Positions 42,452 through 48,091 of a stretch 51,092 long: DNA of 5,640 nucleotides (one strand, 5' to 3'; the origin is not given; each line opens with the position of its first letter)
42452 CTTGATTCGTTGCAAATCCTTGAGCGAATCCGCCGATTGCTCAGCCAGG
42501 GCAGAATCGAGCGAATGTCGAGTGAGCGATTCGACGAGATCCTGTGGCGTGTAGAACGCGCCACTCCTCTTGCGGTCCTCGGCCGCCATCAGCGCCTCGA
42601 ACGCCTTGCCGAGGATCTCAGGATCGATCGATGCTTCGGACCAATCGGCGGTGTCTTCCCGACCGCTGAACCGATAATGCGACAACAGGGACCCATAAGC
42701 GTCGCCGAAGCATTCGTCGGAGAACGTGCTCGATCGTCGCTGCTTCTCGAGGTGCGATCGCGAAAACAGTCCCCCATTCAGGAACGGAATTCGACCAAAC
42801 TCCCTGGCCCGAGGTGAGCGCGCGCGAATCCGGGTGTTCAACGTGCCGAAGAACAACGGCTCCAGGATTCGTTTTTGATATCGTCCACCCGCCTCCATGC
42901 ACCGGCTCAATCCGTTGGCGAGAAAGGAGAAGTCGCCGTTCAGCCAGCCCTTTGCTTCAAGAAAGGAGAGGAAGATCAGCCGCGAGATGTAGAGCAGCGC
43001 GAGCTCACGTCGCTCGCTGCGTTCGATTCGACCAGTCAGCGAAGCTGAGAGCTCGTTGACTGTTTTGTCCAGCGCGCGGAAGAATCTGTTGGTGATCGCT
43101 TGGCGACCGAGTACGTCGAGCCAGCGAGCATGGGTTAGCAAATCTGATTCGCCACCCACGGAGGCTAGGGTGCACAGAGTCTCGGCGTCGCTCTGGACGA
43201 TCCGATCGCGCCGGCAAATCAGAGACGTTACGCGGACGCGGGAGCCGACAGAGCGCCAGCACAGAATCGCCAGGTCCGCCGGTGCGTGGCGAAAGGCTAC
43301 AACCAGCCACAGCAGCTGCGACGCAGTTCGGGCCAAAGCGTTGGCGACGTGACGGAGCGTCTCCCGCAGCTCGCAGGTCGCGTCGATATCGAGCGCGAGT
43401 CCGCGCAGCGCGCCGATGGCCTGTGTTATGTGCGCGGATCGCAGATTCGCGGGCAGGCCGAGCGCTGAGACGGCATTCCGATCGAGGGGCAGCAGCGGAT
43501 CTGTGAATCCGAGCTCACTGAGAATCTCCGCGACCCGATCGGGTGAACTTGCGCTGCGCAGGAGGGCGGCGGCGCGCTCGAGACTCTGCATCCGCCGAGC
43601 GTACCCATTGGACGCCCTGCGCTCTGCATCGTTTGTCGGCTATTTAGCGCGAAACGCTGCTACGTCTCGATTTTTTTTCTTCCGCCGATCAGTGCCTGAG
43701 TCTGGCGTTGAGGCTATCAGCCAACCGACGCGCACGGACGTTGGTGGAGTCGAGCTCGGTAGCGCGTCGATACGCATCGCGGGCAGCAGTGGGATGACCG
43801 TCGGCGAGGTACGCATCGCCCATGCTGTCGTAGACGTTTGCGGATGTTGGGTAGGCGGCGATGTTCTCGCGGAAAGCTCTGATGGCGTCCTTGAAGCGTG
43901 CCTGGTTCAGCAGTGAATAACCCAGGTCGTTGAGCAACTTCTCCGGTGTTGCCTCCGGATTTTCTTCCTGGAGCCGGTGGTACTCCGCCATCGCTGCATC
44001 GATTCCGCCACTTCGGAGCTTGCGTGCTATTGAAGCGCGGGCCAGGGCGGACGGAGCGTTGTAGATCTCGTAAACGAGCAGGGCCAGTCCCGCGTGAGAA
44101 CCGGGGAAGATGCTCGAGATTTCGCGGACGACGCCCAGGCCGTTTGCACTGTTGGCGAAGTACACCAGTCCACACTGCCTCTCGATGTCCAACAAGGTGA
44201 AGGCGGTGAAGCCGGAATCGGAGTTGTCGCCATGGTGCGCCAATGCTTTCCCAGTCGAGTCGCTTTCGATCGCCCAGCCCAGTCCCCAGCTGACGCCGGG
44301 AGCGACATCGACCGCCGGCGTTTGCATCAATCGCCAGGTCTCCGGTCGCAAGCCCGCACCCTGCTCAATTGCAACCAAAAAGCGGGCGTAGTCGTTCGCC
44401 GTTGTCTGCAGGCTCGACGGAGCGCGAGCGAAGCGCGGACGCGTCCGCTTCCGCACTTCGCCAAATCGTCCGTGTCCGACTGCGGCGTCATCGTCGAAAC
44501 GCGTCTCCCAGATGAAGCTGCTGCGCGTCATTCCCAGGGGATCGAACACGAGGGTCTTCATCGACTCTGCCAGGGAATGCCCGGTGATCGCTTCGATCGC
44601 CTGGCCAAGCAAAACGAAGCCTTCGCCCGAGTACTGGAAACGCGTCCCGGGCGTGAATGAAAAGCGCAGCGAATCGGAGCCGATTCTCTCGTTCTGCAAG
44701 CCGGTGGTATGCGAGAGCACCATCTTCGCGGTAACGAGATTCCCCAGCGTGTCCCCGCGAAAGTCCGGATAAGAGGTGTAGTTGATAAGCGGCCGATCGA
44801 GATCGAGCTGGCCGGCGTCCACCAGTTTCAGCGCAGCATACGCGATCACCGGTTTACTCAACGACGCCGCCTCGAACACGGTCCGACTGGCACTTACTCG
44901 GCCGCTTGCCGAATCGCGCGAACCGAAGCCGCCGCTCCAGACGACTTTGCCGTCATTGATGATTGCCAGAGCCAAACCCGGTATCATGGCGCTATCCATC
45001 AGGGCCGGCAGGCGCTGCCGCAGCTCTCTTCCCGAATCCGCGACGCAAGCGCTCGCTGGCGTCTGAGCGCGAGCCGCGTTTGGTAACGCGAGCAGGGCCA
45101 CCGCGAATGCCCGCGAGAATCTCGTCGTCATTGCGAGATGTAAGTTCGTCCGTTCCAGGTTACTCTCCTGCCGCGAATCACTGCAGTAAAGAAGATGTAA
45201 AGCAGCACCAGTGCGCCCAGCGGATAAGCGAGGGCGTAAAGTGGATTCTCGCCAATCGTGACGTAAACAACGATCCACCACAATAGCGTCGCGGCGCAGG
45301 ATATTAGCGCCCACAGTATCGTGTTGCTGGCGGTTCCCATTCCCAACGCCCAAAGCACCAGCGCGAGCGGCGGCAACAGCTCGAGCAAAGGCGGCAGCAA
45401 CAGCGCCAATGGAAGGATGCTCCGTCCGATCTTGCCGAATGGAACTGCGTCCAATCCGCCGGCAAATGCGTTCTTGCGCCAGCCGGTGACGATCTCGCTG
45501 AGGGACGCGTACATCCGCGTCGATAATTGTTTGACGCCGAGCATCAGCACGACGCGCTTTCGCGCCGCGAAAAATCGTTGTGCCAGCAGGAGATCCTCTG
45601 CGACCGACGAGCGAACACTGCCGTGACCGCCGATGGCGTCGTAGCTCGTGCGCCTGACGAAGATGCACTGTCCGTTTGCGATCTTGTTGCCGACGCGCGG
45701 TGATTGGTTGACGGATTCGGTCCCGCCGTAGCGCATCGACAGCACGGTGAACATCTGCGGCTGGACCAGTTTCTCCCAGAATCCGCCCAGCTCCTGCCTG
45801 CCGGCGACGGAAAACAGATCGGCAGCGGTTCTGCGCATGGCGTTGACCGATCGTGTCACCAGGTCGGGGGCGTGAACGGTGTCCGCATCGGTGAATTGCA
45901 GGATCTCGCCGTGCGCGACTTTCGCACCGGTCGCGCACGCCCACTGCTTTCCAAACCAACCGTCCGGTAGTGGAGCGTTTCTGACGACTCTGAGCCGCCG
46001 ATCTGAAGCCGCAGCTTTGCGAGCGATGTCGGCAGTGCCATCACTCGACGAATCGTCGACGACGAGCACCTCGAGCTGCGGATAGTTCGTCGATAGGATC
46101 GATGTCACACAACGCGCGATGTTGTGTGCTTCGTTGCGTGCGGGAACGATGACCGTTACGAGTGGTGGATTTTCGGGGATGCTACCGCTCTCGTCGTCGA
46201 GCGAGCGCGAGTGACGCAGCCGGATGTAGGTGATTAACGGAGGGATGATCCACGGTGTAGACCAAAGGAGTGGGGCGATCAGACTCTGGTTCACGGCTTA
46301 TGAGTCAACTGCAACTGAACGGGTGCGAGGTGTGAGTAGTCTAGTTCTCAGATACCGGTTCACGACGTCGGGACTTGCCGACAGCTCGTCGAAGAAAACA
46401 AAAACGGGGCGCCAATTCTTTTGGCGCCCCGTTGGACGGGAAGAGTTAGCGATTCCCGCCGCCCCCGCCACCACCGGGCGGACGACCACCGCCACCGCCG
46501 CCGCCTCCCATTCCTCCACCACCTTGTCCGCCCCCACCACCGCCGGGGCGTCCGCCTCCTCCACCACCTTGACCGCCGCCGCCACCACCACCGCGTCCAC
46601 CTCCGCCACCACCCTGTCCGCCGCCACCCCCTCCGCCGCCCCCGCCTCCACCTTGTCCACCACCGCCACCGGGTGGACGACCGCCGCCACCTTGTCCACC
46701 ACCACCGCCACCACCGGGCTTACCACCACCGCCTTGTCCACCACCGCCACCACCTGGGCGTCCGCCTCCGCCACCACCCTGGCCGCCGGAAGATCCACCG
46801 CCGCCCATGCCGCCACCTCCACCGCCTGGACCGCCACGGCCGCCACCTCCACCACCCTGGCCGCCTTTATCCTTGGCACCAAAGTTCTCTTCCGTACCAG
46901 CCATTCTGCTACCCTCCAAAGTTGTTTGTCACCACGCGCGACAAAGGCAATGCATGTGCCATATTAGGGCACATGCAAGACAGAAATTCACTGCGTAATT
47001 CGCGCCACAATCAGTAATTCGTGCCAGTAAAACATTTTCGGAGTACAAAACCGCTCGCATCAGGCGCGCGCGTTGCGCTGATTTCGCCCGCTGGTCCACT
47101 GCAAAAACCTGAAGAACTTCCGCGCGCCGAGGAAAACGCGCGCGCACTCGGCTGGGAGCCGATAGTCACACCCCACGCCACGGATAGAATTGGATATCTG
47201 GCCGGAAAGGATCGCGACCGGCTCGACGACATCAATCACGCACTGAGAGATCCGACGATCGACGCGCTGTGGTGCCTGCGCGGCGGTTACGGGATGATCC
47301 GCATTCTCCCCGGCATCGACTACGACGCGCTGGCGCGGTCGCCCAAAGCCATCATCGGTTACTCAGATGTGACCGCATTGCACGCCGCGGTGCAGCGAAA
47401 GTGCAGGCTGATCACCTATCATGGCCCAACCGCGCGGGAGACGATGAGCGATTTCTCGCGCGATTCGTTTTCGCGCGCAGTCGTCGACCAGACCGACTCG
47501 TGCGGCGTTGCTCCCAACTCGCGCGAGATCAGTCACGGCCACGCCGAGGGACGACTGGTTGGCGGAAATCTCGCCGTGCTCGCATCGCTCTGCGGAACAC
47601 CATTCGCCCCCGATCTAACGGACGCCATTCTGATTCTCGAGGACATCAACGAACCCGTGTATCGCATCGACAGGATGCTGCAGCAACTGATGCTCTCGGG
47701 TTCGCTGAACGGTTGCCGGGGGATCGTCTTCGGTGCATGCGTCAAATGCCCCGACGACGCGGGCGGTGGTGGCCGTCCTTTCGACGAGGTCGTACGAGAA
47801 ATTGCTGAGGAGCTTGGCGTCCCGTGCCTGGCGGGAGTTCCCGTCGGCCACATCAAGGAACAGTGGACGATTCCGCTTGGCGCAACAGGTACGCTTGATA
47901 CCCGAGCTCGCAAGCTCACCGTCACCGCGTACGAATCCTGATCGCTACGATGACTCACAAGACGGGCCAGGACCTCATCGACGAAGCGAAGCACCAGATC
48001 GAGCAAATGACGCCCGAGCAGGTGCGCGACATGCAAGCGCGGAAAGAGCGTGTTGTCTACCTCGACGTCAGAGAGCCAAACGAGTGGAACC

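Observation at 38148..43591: Overlapping operon of a PglX/Eco57I-like N6-adenine methyltransferase and an SNF2 helicase, with no nuclease and no known partner genes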

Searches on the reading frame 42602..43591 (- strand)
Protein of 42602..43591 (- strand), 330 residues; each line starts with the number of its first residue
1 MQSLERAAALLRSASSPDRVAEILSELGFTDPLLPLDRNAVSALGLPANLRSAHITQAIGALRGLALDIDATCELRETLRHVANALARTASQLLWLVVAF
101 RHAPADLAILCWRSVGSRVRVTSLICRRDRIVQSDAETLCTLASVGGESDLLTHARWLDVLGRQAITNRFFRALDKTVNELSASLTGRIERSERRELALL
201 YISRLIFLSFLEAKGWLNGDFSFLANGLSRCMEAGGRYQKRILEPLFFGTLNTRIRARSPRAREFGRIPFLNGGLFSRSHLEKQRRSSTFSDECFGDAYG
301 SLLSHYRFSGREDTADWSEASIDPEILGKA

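Call 16: search_protein_families(library=pfam, proteins=[window:42602-43591:-], max_evalue=5)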
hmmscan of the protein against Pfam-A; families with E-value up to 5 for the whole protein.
window:42602-43591:- (330 aa): 2 families
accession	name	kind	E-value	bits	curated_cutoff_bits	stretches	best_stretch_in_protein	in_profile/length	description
PF25120.1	DUF7814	-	1e-06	29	27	1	196-285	79-165/228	Domain of unknown function (DUF7814)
PF20465.4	MmeI_hel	-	0.0041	18.3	27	1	201-276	6-75/75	MmeI, helicase spacer domain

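Call 17: search_protein_families(library=padloc, proteins=[window:42602-43591:-], max_evalue=1)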
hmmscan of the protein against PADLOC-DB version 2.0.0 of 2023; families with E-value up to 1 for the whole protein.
window:42602-43591:- (330 aa): 4 families
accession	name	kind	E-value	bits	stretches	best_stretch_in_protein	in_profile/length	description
PDLC03601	REase_MTase_IIG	-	4.1e-16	56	1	151-329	192-364/1110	Type IIG restriction enzyme-methyltransferase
PDLC03628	REase_MTase_IIG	-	2.9e-09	33.6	1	165-300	160-299/1100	Type IIG restriction enzyme-methyltransferase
PDLC03596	REase_MTase_IIG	-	0.00011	18.4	1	202-329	244-393/1148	Type IIG restriction enzyme-methyltransferase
PDLC03612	REase_MTase_IIG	-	0.0023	14.1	1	198-284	280-364/1247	Type IIG restriction enzyme-methyltransferase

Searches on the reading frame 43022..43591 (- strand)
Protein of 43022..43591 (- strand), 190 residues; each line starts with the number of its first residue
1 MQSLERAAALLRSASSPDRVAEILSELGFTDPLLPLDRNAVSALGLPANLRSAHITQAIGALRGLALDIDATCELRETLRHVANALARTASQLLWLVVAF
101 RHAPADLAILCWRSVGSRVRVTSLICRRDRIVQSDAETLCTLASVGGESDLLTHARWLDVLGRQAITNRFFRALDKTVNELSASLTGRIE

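Call 35: predict_structure(alignment_id=A3)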
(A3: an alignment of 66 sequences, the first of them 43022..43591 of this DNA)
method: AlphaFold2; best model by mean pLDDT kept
length: 190 residues; sequences in the alignment: 66
mean_pLDDT: 91.4   pTM: 0.85
mean pLDDT of the five models: 91.4, 90.1, 88.9, 85.5, 71.1
residues with pLDDT >= 90: 145; 70-90: 38; 50-70: 6; < 50: 1
segments of 3 or more residues with pLDDT < 50: none
pLDDT, mean of each block of 10 residues (from residue 1): 88 96 95 95 93 96 97 92 95 96 95 89 94 94 91 95 85 84 69
secondary structure, 60 per line:
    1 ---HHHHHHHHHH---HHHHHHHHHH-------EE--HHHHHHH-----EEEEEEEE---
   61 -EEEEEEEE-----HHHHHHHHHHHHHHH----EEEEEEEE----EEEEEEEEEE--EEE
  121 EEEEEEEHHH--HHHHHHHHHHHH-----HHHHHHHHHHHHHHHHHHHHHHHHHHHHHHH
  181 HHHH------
elements in order: H4-13 H17-26 H38-44 E50-57 E62-69 H75-89 E94-101 E106-115 E118-127 H133-144 H150-184

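Call 42: fold_search(model_id=the predicted structure, library=pdb)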
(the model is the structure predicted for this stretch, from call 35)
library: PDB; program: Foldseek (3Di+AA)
matches with E <= 10: 869; with E <= 0.001: 2
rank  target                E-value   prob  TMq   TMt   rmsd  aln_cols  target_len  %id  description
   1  3wb9_A                2.5e-04  0.96  0.25  0.17  15.7       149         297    8  Crystal Structures of meso-diaminopimelate dehydrogenase from Symbiobacterium thermophilum (released 2014-03-26)
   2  3bio_B                3.8e-04  0.97  0.26  0.18  15.5       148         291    9  Crystal structure of oxidoreductase (Gfo/Idh/MocA family member) from Porphyromonas gingivalis W83 (released 2007-12-25)
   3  9ksn_A                1.1e-03  0.93  0.26  0.17  15.2       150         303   10  Crystal structure of meso-diaminopimelate dehydrogenase from Bacillus thermozeamaize mutant M9 complexed with NADP+ (released 2025-05-21)
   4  9ksn_B                1.2e-03  0.93  0.26  0.17  15.1       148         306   10  Crystal structure of meso-diaminopimelate dehydrogenase from Bacillus thermozeamaize mutant M9 complexed with NADP+ (released 2025-05-21)
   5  8hp0_A                1.7e-03  0.85  0.25  0.17  15.4       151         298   10  Crystal structure of meso-diaminopimelate dehydrogenase from Prevotella timonensis (released 2023-12-13)
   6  5loc_B                7.8e-03  0.60  0.24  0.16  16.9       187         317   10  Crystal structure of the engineered D-Amino Acid Dehydrogenase (DAADH) (released 2017-08-16)
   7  4rpa_A                1.1e-02  0.91  0.28  0.19   6.1       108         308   14  Crystal structure of inorganic pyrophosphatase from Staphylococcus aureus in complex with Mn2+ (released 2015-01-21)
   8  5trc_B                1.1e-02  0.85  0.27  0.15   6.9       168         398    7  Crystal structure of phosphorylated AC3-AC5 domains of yeast acetyl-CoA carboxylase (released 2016-12-07)
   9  1dap_A                1.4e-02  0.44  0.22  0.14  15.5       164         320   12  C. GLUTAMICUM DAP DEHYDROGENASE IN COMPLEX WITH NADP+ (released 1997-07-07)
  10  2c1g                  2.2e-02  0.47  0.21  0.12  11.2       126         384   11  Structure of Streptococcus pneumoniae peptidoglycan deacetylase (SpPgdA) (released 2005-09-15)
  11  9jt2_B                2.3e-02  0.57  0.31  0.18   6.9       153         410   14  substrate-bound NbaSPARDA complexes (released 2025-04-02)
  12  5loc_A                2.5e-02  0.63  0.25  0.16  14.8       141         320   12  Crystal structure of the engineered D-Amino Acid Dehydrogenase (DAADH) (released 2017-08-16)
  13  5loa_A                3.3e-02  0.54  0.24  0.16  14.5       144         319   12  Crystal structure of the engineered D-Amino Acid Dehydrogenase (DAADH) bound to NADP+ (released 2017-08-16)
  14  5x89                  3.7e-02  0.84  0.29  0.18   4.5        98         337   10  The X-ray crystal structure of subunit fusion RNA splicing endonuclease from Methanopyrus kandleri (released 2018-01-24)
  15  8f6i_B                5.7e-02  0.47  0.22  0.17   9.3        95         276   16  Cryo-EM structure of a Zinc-loaded symmetrical D70A mutant of the YiiP-Fab complex (released 2023-02-08)
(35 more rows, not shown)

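Call 79: fold_search(model_id=the predicted structure, library=viral)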
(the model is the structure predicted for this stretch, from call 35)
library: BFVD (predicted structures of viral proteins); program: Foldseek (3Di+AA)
matches with E <= 10: 1063; with E <= 0.001: 1
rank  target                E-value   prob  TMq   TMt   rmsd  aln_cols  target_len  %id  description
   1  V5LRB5                8.8e-04  0.99  0.38  0.20   9.1       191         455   14  (no name in the UniProt tables at hand)
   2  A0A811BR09            3.1e-03  0.96  0.38  0.20   8.6       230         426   11  DUF5898 domain-containing protein [Pandoravirus japonicus]
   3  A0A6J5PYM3            4.2e-03  0.51  0.23  0.16  10.5       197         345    8  Uncharacterized protein [uncultured Caudovirales phage]
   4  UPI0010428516         9.8e-03  0.41  0.22  0.13  15.5       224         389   12  (no name look-up for this kind of identifier)
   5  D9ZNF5                1.8e-02  0.99  0.32  0.44   4.4        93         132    5  (no name in the UniProt tables at hand)
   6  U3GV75                1.9e-02  0.20  0.19  0.12  14.9       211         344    9  Uncharacterized protein [Suid betaherpesvirus 2]
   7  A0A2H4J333            2.3e-02  0.85  0.31  0.31   6.5       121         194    5  Uncharacterized protein [uncultured Caudovirales phage]
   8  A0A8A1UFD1            2.7e-02  0.21  0.22  0.07  18.9       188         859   11  PA859L [African swine fever virus]
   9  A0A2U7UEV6            3.3e-02  0.84  0.38  0.16   6.6       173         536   13  DUF5898 domain-containing protein [Pandoravirus macleodensis]
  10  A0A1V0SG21            3.9e-02  0.47  0.23  0.09   8.2       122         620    6  Collagen triple helix repeat motif-containing protein [Hokovirus HKV1]
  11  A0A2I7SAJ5            4.7e-02  0.25  0.18  0.23  17.1       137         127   10  (no name in the UniProt tables at hand)
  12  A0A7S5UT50            5.3e-02  0.28  0.18  0.21  10.9       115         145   13  Uncharacterized protein [Rhizobium phage RHph_Y68]
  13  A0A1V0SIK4            5.6e-02  0.57  0.23  0.09  10.8       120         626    8  Uncharacterized protein [Klosneuvirus KNV1]
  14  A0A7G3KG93            6.0e-02  0.66  0.30  0.06   4.8       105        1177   13  Replication protein 1a [Uromyces anulavirus A]
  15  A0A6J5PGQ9            6.4e-02  0.23  0.23  0.26  11.3       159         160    9  Uncharacterized protein [uncultured Caudovirales phage]
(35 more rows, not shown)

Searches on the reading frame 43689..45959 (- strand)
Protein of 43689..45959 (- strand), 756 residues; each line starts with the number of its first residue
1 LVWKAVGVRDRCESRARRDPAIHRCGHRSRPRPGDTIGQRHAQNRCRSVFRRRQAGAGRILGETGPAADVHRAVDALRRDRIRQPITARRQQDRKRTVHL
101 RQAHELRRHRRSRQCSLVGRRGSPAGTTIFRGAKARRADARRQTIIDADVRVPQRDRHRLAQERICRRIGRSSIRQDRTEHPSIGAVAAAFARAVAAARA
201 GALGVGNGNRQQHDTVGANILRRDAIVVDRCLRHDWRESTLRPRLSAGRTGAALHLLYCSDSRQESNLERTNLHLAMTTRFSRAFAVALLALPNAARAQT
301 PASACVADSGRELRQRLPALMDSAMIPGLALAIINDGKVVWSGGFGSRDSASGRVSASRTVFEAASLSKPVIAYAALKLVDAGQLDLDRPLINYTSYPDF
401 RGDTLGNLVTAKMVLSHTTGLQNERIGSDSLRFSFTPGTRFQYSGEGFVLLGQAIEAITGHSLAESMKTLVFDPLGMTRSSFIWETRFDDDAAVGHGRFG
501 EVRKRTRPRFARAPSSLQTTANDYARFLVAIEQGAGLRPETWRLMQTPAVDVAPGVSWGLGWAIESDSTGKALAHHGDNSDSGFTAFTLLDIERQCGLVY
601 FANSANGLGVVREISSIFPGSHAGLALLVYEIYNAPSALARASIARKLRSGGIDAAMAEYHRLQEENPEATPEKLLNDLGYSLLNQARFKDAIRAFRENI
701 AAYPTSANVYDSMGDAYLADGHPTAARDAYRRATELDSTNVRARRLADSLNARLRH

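Call 9: search_protein_families(library=pfam, proteins=[window:43689-45959:-], max_evalue=0.001)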
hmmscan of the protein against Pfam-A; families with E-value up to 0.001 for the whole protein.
window:43689-45959:- (756 aa): 9 families
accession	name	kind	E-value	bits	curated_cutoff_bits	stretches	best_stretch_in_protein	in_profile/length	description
PF00144.29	Beta-lactamase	-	3e-53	181.6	27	1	314-607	2-313/329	Beta-lactamase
PF07719.23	TPR_2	-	3e-07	30.5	27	0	707-740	1-34/34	Tetratricopeptide repeat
PF13428.12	TPR_14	-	2.1e-06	28.3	23.5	0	708-745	2-39/44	Tetratricopeptide repeat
PF13354.11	Beta-lactamase2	-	2.7e-06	27.3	22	1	358-391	17-50/214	Beta-lactamase enzyme family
PF13424.12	TPR_12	-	1.9e-05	25.2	30.1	1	675-737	5-75/77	Tetratricopeptide repeat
PF00515.34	TPR_1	-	2.3e-05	24.5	27.8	0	713-740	7-34/34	Tetratricopeptide repeat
PF13432.12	TPR_16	-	0.00011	23.1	32.7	1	678-739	2-63/65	Tetratricopeptide repeat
PF13181.12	TPR_8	-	0.00018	21.8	25.7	0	708-739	2-33/34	Tetratricopeptide repeat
PF13414.12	TPR_11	-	0.00085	19.4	26.8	0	714-743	1-30/42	TPR repeat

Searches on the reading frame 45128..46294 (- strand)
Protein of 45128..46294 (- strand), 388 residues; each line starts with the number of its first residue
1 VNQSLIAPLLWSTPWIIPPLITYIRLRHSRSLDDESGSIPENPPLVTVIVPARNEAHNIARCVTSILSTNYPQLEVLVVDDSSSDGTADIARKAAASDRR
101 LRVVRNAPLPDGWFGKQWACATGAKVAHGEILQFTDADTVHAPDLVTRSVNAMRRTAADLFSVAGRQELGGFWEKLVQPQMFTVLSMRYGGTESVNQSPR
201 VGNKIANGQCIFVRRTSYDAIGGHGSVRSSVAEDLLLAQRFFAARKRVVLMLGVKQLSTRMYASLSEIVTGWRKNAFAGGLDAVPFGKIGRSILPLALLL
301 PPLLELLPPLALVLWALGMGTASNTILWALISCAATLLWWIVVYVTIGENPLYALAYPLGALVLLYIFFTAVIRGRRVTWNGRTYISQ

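Call 9: search_protein_families(library=pfam, proteins=[window:45128-46294:-], max_evalue=0.001)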
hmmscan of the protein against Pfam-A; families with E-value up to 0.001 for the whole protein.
window:45128-46294:- (388 aa): 6 families
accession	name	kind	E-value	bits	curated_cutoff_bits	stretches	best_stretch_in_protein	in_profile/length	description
PF00535.33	Glycos_transf_2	-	8e-29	101.2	23.3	1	47-220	1-166/168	Glycosyl transferase family 2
PF13641.12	Glyco_tranf_2_3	-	3.2e-17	63.8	27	1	43-248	1-201/230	Glycosyltransferase like family 2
PF13506.12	Glyco_transf_21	-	1.2e-11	44.9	21.7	1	116-265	18-162/174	Glycosyl transferase family 21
PF10111.15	Glyco_tranf_2_2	-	4.1e-07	30.2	27.3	1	47-151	1-104/276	Glycosyltransferase like family 2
PF13632.12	Glyco_trans_2_3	-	3.5e-06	27.4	27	1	136-342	6-197/198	Glycosyl transferase family group 2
PF13704.12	Glyco_tranf_2_4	-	0.00098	20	27.5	0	53-138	1-81/98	Glycosyl transferase family 2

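Call 54: find_related_loci(query=window:45128-46294:-, collection=metagenome_contigs, flank=10000)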
Query window:45128-46294:- (388 aa) in metagenome_contigs; peptide patterns used: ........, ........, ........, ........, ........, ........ (x = any residue, [..] = any of these).
390 stretches matched a pattern; 306 encode a relative of the query (tblastn E <= 1e-3); the best 80 are kept; 80 distinct loci.
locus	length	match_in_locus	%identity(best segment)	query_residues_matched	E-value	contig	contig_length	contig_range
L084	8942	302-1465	100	1-388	0e+0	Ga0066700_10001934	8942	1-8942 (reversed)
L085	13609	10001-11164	99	1-388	0e+0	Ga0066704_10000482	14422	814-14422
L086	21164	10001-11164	95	1-388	0e+0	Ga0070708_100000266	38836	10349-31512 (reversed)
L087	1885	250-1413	88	1-388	0e+0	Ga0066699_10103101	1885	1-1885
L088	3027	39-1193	88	4-388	0e+0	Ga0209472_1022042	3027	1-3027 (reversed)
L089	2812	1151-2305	88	4-388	0e+0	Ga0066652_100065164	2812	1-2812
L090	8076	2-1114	89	18-388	0e+0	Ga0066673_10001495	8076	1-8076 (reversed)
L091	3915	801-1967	82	1-388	0e+0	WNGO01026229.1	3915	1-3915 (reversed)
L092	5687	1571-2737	82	1-388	0e+0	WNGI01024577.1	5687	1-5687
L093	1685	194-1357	83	1-388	0e+0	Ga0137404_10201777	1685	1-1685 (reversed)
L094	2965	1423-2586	83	1-388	0e+0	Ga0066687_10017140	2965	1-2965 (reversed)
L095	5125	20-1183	83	1-388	0e+0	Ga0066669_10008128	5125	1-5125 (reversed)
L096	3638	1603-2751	78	6-388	0e+0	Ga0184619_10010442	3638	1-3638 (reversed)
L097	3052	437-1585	78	6-388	0e+0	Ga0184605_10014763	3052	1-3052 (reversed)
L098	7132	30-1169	82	9-388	0e+0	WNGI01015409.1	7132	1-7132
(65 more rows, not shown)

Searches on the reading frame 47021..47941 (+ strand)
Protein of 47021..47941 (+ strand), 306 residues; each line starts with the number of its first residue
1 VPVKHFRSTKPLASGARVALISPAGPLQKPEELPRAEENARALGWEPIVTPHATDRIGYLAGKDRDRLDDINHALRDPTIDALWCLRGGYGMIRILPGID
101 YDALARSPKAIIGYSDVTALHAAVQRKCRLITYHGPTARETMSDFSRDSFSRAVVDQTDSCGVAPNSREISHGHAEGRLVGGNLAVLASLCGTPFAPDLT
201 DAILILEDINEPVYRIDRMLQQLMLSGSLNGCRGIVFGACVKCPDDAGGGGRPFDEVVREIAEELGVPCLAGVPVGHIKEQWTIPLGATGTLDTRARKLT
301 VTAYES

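Call 9: search_protein_families(library=pfam, proteins=[window:47021-47941:+], max_evalue=0.001)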
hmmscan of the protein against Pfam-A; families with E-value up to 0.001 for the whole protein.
window:47021-47941:+ (306 aa): 2 families
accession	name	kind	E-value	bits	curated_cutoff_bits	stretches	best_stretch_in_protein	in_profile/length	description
PF02016.21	Peptidase_S66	-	3.2e-38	131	25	1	18-135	1-121/121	LD-carboxypeptidase N-terminal domain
PF17676.7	Peptidase_S66C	-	3.7e-36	124.8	23.7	1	176-292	1-120/120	LD-carboxypeptidase C-terminal domain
